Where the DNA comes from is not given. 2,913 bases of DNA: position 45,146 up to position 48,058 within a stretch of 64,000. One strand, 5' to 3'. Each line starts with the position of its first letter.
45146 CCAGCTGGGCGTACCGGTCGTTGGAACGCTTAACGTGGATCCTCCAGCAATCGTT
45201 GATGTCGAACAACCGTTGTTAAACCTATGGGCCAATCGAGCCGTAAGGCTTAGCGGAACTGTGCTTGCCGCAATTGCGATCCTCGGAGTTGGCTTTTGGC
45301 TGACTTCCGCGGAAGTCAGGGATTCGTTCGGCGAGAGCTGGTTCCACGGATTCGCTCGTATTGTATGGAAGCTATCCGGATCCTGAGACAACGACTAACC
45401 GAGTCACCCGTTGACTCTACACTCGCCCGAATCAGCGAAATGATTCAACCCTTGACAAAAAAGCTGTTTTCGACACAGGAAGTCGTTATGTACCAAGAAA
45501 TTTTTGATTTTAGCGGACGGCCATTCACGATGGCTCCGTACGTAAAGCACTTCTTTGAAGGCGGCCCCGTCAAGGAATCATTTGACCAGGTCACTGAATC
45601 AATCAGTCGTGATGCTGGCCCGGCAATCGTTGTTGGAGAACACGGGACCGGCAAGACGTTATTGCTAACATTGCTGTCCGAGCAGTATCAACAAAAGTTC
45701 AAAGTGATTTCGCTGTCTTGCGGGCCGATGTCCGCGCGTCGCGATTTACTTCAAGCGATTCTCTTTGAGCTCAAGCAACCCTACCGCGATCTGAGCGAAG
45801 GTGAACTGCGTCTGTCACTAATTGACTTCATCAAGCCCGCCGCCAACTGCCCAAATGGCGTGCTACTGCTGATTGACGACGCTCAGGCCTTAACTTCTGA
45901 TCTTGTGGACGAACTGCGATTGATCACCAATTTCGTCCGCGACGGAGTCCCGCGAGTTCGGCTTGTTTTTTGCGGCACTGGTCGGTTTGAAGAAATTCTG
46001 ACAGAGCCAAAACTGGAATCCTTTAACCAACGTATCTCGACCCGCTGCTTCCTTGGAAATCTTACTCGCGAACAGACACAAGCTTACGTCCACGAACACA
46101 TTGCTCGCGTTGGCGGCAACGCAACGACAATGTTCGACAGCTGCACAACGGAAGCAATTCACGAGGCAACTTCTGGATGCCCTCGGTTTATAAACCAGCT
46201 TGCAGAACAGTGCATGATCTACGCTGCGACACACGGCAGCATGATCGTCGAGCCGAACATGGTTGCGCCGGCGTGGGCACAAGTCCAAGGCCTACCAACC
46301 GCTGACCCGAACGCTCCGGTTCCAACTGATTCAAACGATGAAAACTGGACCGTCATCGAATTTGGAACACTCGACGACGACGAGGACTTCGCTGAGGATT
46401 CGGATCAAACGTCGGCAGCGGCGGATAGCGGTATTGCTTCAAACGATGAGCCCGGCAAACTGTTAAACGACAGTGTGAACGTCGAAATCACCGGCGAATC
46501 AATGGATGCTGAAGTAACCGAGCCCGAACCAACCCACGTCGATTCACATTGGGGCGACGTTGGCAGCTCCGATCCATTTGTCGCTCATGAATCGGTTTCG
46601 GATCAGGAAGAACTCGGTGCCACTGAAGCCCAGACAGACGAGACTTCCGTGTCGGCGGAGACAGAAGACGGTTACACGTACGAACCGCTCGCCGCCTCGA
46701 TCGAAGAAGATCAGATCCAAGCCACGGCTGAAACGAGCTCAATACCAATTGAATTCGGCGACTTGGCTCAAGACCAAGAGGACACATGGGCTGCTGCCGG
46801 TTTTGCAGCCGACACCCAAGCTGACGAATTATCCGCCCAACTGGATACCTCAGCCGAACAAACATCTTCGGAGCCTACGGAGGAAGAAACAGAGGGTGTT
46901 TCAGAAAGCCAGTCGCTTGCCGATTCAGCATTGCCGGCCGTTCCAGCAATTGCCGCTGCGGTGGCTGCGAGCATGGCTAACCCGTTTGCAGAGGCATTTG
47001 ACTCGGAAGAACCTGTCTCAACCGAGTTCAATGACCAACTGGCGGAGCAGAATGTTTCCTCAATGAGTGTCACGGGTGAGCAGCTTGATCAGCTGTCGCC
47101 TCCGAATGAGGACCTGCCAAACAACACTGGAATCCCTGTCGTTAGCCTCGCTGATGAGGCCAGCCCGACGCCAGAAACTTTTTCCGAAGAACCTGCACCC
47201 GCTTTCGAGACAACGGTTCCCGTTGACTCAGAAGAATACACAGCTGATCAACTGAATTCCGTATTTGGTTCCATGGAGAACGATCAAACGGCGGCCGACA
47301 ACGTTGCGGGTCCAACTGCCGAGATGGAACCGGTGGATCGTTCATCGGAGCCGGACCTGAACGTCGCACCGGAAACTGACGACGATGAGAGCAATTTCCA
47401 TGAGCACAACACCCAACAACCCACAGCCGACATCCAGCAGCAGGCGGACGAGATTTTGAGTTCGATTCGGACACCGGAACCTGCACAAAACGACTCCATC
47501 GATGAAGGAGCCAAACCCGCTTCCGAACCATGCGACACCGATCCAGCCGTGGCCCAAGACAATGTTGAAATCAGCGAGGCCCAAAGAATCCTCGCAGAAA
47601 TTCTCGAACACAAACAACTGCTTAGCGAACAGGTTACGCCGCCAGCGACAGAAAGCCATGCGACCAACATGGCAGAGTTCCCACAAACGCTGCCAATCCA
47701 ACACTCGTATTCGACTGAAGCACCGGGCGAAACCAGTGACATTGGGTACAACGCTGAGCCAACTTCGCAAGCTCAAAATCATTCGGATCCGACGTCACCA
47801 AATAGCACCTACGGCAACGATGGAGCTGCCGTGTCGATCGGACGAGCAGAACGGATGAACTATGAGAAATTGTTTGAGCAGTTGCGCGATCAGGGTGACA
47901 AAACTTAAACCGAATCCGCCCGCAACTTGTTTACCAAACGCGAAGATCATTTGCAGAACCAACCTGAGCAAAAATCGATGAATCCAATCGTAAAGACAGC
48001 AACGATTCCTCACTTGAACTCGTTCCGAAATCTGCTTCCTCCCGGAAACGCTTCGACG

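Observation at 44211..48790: Candidate new system beside parABS: three-TM Wzc-like protein + ExeA-like ATPase with acidic IDR + CpsD-fold pseudokinase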

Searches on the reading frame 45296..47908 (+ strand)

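Call 5: search_protein_families(library=ncbifam, proteins=[window:45296-47908:+], max_evalue=1)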
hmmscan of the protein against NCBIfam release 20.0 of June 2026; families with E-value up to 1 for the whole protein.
window:45296-47908:+ (870 aa): 9 families
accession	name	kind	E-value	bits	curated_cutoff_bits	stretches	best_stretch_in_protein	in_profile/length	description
TIGR03015.1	pepcterm_ATPase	hypoth_equivalog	1.3e-37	129.7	324.5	1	65-319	1-255/269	XrtA/PEP-CTERM system-associated ATPase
TIGR02974.1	phageshock_pspF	equivalog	0.0029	16.9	443.55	1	94-157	6-71/336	phage shock protein operon transcriptional activator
TIGR03420.1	DnaA_homol_Hda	equivalog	0.012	15.1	194.8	1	83-146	14-78/226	DnaA regulatory inactivator Hda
NF008622.0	PRK11608.1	equivalog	0.012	14.6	529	1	96-157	15-78/329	phage shock protein operon transcriptional activator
NF049994.1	slr1306_fam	domain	0.017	13.7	490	1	90-134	91-135/470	slr1306 family protein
NF047389.1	ATPase_Sll1717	subfamily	0.085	12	75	1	108-140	30-63/454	P-loop ATPase, Sll1717 family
TIGR02768.1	TraA_Ti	equivalog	0.13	10.5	590.45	1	100-134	368-402/751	Ti-type conjugative transfer relaxase TraA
TIGR00929.1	VirB4_CagE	subfamily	0.15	10.2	643.1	1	74-133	421-463/792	VirB4 family type IV secretion/conjugal transfer ATPase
TIGR03819.1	heli_sec_ATPase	hypoth_equivalog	0.18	10.9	373.15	1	84-130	155-202/340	TadA family conjugal transfer-associated ATPase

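Call 6: search_protein_families(library=pfam, proteins=[window:45296-47908:+], max_evalue=1)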
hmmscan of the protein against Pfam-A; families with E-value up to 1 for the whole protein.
window:45296-47908:+ (870 aa): 14 families
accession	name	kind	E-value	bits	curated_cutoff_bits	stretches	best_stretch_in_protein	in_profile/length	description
PF13401.12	AAA_22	-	3.7e-19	69.8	27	1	106-235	4-130/130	AAA domain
PF13191.12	AAA_16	-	4.1e-06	27.8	32.6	1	104-210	20-155/167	AAA ATPase domain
PF05729.18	NACHT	-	0.0015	18.8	26.7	1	111-268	4-163/167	NACHT domain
PF07728.20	AAA_5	-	0.0024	18.3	22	1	111-207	3-86/139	AAA domain (dynein-related subfamily)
PF00004.35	AAA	-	0.0041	18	21.2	1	111-202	2-72/131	ATPase family associated with various cellular activities (AAA)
PF00158.32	Sigma54_activat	-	0.011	15.9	20.2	1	96-158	12-72/168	Sigma-54 interaction domain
PF12775.13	AAA_7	-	0.022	14.8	25.8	1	99-155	25-82/181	P-loop containing dynein motor region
PF13604.12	AAA_30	-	0.025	14.7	27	1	103-153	14-64/191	AAA domain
PF05621.17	TniB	-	0.064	13.1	22.4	1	111-168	39-103/189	Bacterial TniB protein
PF14532.12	Sigma54_activ_2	-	0.12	13.1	25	1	98-239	12-119/138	Sigma-54 interaction domain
PF00005.33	ABC_tran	-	0.15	13.1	25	1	112-134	16-38/137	ABC transporter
PF04851.21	ResIII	-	0.19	12.1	22.5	1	94-136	10-52/164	Type III restriction enzyme, res subunit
PF05970.20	PIF1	-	0.19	11.8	25.9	1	93-136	7-51/223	PIF1-like helicase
PF20720.3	nSTAND3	-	0.27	11.4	27.2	1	105-140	15-51/155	Novel STAND NTPase 3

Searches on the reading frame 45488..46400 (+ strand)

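Call 81: search_solved_structures(query=window:45488-46400:+, max_evalue=0.01)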
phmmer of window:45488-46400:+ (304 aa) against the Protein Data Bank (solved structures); distinct sequences matched with E-value up to 0.01: 0.
